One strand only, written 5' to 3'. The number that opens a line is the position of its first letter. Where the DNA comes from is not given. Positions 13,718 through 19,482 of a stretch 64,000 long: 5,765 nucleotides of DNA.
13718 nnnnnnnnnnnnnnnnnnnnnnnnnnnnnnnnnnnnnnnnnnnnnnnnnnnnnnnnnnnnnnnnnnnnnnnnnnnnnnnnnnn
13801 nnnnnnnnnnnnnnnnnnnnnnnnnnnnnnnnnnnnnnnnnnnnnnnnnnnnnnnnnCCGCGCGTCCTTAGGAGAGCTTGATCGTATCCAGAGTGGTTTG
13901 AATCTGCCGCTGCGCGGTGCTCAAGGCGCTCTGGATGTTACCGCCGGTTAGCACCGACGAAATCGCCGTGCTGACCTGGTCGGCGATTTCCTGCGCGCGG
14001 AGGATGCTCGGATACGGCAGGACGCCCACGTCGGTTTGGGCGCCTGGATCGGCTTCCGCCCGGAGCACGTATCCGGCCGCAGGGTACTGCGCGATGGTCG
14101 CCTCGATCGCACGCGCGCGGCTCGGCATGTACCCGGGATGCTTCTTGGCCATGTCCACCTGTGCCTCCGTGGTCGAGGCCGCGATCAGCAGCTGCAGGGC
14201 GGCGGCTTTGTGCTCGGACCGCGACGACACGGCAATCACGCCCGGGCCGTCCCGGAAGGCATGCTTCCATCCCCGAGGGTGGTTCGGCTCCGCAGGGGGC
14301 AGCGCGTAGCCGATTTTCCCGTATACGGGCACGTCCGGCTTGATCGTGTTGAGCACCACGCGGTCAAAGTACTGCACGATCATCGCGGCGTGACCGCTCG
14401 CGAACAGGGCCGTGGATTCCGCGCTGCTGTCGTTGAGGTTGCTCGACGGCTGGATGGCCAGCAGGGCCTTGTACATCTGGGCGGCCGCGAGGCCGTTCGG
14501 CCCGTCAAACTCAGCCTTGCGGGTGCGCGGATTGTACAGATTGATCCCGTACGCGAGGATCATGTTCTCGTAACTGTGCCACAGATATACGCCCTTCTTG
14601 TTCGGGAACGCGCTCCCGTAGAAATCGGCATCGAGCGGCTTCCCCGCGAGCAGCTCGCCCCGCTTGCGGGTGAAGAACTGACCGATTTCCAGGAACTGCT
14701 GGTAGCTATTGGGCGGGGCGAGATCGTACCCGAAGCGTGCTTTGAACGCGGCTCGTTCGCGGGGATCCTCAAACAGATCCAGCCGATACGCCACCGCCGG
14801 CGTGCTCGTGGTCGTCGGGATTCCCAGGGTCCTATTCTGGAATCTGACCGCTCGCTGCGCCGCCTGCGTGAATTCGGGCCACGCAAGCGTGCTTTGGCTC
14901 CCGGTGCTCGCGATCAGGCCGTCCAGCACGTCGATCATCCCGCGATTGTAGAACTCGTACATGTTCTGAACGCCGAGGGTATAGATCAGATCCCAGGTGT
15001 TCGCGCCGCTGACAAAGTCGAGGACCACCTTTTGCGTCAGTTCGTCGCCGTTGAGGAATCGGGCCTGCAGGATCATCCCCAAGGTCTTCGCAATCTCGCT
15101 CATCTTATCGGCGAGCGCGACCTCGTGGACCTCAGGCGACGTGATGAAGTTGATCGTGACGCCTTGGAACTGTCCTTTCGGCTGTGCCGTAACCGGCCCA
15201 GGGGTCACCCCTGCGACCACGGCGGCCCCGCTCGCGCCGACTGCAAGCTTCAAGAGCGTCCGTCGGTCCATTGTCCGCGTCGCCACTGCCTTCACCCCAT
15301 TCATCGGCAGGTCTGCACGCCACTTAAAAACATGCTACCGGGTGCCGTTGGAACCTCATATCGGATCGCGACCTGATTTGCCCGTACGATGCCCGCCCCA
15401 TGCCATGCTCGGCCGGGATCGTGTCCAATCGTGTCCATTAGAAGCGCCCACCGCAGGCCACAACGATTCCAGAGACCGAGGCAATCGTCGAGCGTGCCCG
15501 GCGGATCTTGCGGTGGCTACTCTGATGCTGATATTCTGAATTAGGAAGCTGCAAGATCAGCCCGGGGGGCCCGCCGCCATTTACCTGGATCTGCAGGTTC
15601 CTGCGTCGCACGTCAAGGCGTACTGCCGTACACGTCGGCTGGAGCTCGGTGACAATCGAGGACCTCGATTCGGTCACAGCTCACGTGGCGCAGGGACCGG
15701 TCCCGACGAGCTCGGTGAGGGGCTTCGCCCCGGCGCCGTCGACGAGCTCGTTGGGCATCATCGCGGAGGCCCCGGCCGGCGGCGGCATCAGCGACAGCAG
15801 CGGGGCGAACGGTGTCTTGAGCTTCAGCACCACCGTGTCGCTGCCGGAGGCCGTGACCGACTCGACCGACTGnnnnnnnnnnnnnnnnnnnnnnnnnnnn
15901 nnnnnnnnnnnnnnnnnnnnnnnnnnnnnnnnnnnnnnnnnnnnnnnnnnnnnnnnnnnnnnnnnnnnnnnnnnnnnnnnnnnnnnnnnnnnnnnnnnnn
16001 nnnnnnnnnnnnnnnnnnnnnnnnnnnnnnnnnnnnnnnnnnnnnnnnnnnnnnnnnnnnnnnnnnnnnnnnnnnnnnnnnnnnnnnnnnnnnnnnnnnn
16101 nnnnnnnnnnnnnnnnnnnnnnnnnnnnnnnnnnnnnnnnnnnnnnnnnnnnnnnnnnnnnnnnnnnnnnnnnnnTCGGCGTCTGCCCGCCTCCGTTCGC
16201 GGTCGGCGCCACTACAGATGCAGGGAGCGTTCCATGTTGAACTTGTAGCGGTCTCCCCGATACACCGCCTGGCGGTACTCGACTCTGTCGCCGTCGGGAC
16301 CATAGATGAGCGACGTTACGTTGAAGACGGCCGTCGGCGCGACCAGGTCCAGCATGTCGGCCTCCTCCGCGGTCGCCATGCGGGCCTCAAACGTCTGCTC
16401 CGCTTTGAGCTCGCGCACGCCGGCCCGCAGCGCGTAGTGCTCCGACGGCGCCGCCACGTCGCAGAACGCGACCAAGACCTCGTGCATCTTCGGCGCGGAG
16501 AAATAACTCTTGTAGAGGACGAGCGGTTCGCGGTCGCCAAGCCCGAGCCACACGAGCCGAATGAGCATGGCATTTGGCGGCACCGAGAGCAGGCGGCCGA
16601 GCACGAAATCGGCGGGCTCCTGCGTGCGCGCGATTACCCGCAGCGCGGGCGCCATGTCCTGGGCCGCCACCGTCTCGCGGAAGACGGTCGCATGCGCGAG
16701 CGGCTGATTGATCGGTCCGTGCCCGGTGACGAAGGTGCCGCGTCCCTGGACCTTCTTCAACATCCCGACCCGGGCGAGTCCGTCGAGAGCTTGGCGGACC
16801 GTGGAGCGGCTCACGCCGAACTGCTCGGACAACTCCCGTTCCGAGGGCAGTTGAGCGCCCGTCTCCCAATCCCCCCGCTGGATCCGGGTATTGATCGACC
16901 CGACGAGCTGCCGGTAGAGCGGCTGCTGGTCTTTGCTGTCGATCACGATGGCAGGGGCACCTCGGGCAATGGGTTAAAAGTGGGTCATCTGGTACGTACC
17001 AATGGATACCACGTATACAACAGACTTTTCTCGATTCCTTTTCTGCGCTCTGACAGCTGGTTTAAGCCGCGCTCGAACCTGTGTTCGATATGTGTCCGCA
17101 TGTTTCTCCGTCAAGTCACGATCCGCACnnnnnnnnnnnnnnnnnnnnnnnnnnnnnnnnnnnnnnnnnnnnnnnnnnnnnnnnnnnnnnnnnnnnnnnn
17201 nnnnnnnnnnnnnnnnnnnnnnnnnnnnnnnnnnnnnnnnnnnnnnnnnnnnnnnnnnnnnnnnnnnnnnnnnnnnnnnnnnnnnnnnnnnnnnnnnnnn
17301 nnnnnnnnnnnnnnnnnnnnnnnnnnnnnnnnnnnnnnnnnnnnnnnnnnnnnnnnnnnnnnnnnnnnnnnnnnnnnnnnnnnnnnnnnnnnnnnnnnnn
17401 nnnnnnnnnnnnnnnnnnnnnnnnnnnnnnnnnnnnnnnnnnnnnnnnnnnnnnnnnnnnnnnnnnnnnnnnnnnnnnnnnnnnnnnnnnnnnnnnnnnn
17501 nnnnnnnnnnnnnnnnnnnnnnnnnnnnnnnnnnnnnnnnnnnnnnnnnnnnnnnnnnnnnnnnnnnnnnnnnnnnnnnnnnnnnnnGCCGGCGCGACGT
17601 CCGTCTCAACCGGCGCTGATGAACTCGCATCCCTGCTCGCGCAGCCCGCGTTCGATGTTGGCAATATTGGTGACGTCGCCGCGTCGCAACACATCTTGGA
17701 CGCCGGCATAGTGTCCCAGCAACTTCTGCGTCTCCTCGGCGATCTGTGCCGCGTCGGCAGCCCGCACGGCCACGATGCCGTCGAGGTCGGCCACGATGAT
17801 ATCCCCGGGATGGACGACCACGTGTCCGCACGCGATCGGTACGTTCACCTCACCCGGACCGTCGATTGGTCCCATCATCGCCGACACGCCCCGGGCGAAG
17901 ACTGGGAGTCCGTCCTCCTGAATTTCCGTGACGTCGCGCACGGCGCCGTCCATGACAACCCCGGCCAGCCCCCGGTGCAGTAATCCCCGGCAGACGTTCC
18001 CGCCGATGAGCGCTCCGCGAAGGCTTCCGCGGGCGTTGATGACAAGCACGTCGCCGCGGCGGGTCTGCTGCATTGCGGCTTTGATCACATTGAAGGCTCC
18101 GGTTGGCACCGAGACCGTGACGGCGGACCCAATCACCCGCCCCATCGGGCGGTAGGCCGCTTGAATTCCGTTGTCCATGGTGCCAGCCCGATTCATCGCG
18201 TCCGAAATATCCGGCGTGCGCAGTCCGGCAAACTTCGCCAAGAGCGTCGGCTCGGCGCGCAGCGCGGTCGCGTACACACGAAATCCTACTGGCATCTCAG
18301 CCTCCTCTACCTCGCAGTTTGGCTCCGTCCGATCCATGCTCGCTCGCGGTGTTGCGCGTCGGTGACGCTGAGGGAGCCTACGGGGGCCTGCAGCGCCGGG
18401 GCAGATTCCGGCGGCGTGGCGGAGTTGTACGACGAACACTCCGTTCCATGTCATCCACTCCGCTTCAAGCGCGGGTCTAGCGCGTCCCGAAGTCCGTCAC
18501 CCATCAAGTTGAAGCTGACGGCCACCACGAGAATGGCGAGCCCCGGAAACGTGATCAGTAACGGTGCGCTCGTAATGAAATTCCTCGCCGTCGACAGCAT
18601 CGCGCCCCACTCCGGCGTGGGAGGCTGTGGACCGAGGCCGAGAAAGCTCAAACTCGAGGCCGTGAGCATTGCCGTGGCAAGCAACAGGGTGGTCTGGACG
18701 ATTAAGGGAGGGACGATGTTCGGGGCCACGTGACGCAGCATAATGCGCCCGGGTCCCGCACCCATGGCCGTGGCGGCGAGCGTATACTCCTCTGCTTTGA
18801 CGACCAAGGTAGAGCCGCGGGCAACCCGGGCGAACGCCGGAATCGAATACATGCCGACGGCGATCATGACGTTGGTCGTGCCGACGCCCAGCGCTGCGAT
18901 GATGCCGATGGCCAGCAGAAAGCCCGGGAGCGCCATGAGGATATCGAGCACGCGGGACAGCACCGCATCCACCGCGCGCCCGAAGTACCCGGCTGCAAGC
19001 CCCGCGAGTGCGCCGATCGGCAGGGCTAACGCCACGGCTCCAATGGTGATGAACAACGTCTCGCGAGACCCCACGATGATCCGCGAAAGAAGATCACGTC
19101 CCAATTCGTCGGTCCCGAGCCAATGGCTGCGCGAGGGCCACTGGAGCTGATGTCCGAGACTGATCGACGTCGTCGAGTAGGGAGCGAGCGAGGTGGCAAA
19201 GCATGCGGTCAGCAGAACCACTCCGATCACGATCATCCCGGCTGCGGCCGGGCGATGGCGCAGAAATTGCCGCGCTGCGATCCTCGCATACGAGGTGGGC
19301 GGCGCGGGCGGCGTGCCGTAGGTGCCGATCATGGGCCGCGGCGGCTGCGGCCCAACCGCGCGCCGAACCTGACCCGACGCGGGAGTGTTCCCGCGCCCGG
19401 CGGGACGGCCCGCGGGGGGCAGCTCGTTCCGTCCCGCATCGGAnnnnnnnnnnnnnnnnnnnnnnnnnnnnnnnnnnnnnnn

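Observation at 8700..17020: Operon architecture: SBP - paralog C - permease - permease - paralog B with translational coupling, under a divergent GntR/HutC regulator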

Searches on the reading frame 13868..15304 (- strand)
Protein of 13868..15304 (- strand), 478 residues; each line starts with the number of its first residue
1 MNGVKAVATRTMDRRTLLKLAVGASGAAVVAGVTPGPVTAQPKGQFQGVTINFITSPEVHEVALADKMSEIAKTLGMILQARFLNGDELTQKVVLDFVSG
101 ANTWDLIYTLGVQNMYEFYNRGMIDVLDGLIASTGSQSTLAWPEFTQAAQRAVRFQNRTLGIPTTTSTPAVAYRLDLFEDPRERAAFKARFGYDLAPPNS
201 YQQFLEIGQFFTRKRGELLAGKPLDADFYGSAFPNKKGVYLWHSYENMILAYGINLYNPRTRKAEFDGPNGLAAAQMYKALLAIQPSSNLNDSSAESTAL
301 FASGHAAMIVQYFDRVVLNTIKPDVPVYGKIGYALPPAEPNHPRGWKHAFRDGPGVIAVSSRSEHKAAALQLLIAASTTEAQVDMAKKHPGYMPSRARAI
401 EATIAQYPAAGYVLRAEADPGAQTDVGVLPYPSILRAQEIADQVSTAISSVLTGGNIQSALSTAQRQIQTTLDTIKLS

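Call 4: search_protein_families(library=pfam, proteins=[window:13868-15304:-], max_evalue=0.01)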
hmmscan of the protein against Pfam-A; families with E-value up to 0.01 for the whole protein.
window:13868-15304:- (478 aa): 2 families
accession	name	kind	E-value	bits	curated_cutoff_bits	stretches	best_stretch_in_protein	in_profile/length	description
PF01547.30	SBP_bac_1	-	2.5e-19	70.8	26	1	85-382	32-306/307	Bacterial extracellular solute-binding protein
PF13416.11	SBP_bac_8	-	4.3e-16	60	27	1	85-409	20-276/279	Bacterial extracellular solute-binding protein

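Call 5: search_protein_families(library=ncbifam, proteins=[window:13868-15304:-], max_evalue=0.01)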
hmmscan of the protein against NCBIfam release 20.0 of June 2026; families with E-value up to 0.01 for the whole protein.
window:13868-15304:- (478 aa): 0 families

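Call 66: search_solved_structures(query=window:13868-15304:-, max_evalue=0.001)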
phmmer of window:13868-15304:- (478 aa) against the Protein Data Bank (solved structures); distinct sequences matched with E-value up to 0.001: 1.
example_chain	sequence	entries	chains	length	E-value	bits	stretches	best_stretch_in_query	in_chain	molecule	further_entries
7x0i_A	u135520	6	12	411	8.3e-05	25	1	127-388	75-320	CbpB | CpbB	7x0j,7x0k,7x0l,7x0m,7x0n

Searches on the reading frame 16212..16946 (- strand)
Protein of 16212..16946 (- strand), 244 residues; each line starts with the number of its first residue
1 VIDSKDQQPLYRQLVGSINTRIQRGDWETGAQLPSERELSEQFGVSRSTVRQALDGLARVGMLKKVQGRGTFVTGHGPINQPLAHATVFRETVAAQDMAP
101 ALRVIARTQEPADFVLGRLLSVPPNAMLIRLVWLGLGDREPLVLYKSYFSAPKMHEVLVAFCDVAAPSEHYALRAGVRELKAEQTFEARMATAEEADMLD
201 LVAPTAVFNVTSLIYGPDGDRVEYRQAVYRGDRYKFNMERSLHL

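Call 4: search_protein_families(library=pfam, proteins=[window:16212-16946:-], max_evalue=0.01)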
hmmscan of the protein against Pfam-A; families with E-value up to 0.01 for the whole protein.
window:16212-16946:- (244 aa): 10 families
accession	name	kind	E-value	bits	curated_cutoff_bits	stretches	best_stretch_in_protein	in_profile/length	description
PF00392.27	GntR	-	1.8e-20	72.8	27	1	10-73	1-64/64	Bacterial regulatory proteins, gntR family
PF07702.18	UTRA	-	1.9e-20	73.6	23.8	1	96-235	2-141/141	UTRA domain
PF08220.18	HTH_DeoR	-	0.00037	20.6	21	1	38-72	19-53/57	DeoR-like helix-turn-helix domain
PF08279.18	HTH_11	-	0.00043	20.5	25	1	37-70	19-53/55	HTH domain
PF09339.16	HTH_IclR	-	0.0006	20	22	1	37-65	22-50/52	IclR helix-turn-helix domain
PF25213.1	HVO_A0261_N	-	0.00069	19.9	35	1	35-75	26-65/86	HVO_A0261 N-terminal domain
PF01978.25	TrmB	-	0.00094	19.4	25.6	1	37-69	26-58/68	Sugar-specific transcriptional regulator TrmB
PF14502.12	HTH_41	-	0.0039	17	25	1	29-64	2-37/48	Helix-turn-helix domain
PF01325.25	Fe_dep_repress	-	0.008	16.8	26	0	32-70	21-59/60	Iron dependent repressor, N-terminal DNA binding domain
PF01726.22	LexA_DNA_bind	-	0.0094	16.1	23.7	0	34-69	26-62/65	LexA DNA binding domain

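Call 5: search_protein_families(library=ncbifam, proteins=[window:16212-16946:-], max_evalue=0.01)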
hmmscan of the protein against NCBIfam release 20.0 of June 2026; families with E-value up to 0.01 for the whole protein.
window:16212-16946:- (244 aa): 28 families (the best 25 are shown)
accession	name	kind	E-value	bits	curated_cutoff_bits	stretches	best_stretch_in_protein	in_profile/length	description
TIGR02325.1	C_P_lyase_phnF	equivalog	5.7e-40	137.3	156.8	1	8-239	7-237/238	phosphonate metabolism transcriptional regulator PhnF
TIGR02018.2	his_ut_repres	equivalog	4.2e-32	111.3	220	1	11-238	1-224/226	histidine utilization transcriptional repressor HutC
NF041547.1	GntR_LSA1692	equivalog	8.7e-27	94.2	275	1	10-237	2-227/233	GntR family transcriptional regulator, LSA1692 subfamily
TIGR02404.1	trehalos_R_Bsub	equivalog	2e-25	89.8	211.95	1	12-236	3-227/233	trehalose operon repressor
NF008491.0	PRK11402.1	subfamily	7.5e-24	84.6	269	1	2-239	4-239/243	GntR family transcriptional regulator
NF052441.1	TransRegRv0792c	equivalog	9.8e-23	80.7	400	1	9-238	16-244/260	Rv0792c family HTH-type transcriptional regulator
NF007292.0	PRK09764.1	equivalog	1.5e-21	76.7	281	1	7-238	3-232/240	GntR family transcriptional regulator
TIGR03337.1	phnR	equivalog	7.9e-18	65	296.75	1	11-225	3-215/231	phosphonate utilization transcriptional regulator PhnR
NF052282.1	PLP_TF_PdxR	equivalog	9.2e-17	61.2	320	1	9-83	1-75/448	MocR-like pyridoxine biosynthesis transcription factor PdxR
NF007486.0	PRK10079.1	equivalog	1.1e-15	58.1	363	1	13-239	16-240/241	phosphonate metabolism transcriptional regulator PhnF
NF011575.0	PRK14999.1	equivalog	5.3e-15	55.4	424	1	7-235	10-234/241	histidine utilization repressor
NF052290.2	MocR_like_YczR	exception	2.6e-14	52.8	487.4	1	6-80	16-90/458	MocR-like transcription factor YczR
NF052286.1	ecto_TF_EhuR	exception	2.2e-13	49.6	480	1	7-77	9-79/458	MocR-like ectoine utilization transcription factor EhuR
NF052281.1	rhizopine_MocR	equivalog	5.9e-12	45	650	1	2-75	11-84/479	rhizopine catabolism transcriptional regulator MocR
NF007741.0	PRK10421.1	equivalog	6.4e-12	45.4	311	1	13-74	11-72/262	transcriptional regulator LldR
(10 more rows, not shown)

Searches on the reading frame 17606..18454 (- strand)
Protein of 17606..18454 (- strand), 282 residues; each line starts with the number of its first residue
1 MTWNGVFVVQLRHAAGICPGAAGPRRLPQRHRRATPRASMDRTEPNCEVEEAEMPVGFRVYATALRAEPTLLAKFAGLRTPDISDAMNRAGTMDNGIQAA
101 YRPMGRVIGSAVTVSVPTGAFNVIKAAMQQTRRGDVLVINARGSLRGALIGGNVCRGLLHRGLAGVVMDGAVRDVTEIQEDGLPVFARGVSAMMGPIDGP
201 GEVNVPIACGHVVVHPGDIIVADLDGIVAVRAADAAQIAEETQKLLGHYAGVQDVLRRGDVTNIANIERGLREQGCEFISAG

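Call 4: search_protein_families(library=pfam, proteins=[window:17606-18454:-], max_evalue=0.01)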
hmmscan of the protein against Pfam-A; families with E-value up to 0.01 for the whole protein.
window:17606-18454:- (282 aa): 1 family
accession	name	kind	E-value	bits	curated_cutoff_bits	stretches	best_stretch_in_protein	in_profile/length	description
PF03737.21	RraA-like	-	1e-40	139.9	24.5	1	80-228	1-151/152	Aldolase/RraA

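Call 5: search_protein_families(library=ncbifam, proteins=[window:17606-18454:-], max_evalue=0.01)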
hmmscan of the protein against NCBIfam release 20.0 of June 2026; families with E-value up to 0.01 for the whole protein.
window:17606-18454:- (282 aa): 10 families
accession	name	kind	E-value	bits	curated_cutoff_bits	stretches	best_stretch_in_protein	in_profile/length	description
NF004850.0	PRK06201.1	subfamily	4.2e-49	167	231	1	55-250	3-197/222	hypothetical protein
NF005442.0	PRK07028.1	equivalog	1.5e-36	125.9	593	1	70-261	228-416/430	bifunctional hexulose-6-phosphate synthase/ribonuclease regulator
NF006731.0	PRK09262.1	equivalog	2.6e-36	125.2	179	1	60-279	9-228/229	4-carboxy-4-hydroxy-2-oxoadipate aldolase/oxaloacetate decarboxylase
TIGR02798.1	ligK_PcmE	equivalog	1.5e-30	106.5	304.5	1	65-257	8-199/222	4-carboxy-4-hydroxy-2-oxoadipate aldolase/oxaloacetate decarboxylase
NF006093.0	PRK08245.1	subfamily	9.7e-30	103.7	208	1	125-245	79-200/240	hypothetical protein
NF009399.0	PRK12764.1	equivalog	2.7e-24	86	444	1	67-242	268-456/501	fumarylacetoacetate hydrolase family protein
NF006875.0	PRK09372.1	equivalog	1.5e-22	80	136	1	79-232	4-156/161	ribonuclease E activity regulator RraA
TIGR01935.1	NOT-MenG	subfamily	6.4e-21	74.7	123.8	1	80-228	1-148/150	RraA family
NF009134.0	PRK12487.1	equivalog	1.8e-20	73.3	196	1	80-229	5-153/161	putative 4-hydroxy-4-methyl-2-oxoglutarate aldolase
TIGR02998.1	RraA_entero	equivalog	3.3e-12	46.8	241.25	1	109-229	34-153/161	ribonuclease E activity regulator RraA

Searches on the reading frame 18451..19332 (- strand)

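Call 28: search_protein_families(library=pfam, proteins=[window:18451-19332:-], max_evalue=0.001)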
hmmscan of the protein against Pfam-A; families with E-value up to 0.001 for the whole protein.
window:18451-19332:- (293 aa): 2 families
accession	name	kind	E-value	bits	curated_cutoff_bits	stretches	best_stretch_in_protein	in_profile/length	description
PF00528.27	BPD_transp_1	-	1.5e-28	100.2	26.4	1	107-291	1-184/184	Binding-protein-dependent transport system inner membrane component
PF12911.12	OppC_N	-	3.2e-09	37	23.9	1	14-66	1-53/53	N-terminal TM domain of oligopeptide transport permease C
